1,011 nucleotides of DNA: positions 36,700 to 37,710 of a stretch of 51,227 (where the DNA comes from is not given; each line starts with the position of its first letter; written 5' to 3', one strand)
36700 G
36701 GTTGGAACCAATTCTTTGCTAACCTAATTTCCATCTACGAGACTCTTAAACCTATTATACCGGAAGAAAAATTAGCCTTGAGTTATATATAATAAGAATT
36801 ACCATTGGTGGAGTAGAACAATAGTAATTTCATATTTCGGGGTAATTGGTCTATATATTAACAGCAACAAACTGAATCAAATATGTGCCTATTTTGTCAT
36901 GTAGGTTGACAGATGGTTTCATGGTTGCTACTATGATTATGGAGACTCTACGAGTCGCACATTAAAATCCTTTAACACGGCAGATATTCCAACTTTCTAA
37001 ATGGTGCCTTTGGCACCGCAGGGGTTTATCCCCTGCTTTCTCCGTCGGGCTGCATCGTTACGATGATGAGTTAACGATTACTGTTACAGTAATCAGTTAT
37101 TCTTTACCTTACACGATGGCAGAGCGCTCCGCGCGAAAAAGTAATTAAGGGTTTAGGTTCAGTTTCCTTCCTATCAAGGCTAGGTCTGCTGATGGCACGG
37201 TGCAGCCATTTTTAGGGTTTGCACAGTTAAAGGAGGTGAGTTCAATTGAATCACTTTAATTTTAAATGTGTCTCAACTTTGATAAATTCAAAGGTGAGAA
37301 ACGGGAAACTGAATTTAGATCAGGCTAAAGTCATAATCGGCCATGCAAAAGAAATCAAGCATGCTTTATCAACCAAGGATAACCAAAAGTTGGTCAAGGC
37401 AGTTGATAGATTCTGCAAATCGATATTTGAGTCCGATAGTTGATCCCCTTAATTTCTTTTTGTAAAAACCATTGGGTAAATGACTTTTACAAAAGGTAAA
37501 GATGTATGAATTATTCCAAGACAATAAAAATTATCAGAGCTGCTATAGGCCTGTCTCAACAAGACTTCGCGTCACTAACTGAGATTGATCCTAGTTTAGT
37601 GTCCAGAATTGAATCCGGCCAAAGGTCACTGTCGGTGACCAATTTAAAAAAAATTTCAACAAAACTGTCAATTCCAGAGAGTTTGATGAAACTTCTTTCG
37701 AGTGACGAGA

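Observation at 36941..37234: Candidate msr-msd RNA with mutually exclusive pairings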

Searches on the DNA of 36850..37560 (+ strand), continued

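Call 70: search_rna_families(source=window, start=36850, end=37560, threshold=evalue, max_evalue=5)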
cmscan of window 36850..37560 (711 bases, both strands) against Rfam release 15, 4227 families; matches with E-value up to 5: 4.
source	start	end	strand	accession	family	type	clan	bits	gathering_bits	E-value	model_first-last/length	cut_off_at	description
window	37268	37335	+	RF02682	HDV-F-prausnitzii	Gene; ribozyme;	-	22.1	44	0.1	1-74/74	no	HDV ribozyme from F. prausnitzii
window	37009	37049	+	RF01720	Pseudomon-Rho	Cis-reg;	-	19.2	45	2.5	1-102/102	no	Pseudomon-Rho RNA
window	37447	37504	+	RF03259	MIR1514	Gene; miRNA;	-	17.4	90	4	1-110/110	no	MIR1514 microRNA precursor family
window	36986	37046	+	RF02100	tfoR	Gene; sRNA;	-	13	70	3.2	1-101/101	no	Translational regulator of tfoXVC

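Call 78: search_rna_families(source=window, start=37230, end=37360, threshold=evalue, max_evalue=1, show_alignments=1)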
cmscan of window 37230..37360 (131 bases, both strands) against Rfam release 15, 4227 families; matches with E-value up to 1: 1.
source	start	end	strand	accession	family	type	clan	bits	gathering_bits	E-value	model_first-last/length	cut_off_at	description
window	37268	37335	+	RF02682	HDV-F-prausnitzii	Gene; ribozyme;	-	22.1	44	0.019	1-74/74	no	HDV ribozyme from F. prausnitzii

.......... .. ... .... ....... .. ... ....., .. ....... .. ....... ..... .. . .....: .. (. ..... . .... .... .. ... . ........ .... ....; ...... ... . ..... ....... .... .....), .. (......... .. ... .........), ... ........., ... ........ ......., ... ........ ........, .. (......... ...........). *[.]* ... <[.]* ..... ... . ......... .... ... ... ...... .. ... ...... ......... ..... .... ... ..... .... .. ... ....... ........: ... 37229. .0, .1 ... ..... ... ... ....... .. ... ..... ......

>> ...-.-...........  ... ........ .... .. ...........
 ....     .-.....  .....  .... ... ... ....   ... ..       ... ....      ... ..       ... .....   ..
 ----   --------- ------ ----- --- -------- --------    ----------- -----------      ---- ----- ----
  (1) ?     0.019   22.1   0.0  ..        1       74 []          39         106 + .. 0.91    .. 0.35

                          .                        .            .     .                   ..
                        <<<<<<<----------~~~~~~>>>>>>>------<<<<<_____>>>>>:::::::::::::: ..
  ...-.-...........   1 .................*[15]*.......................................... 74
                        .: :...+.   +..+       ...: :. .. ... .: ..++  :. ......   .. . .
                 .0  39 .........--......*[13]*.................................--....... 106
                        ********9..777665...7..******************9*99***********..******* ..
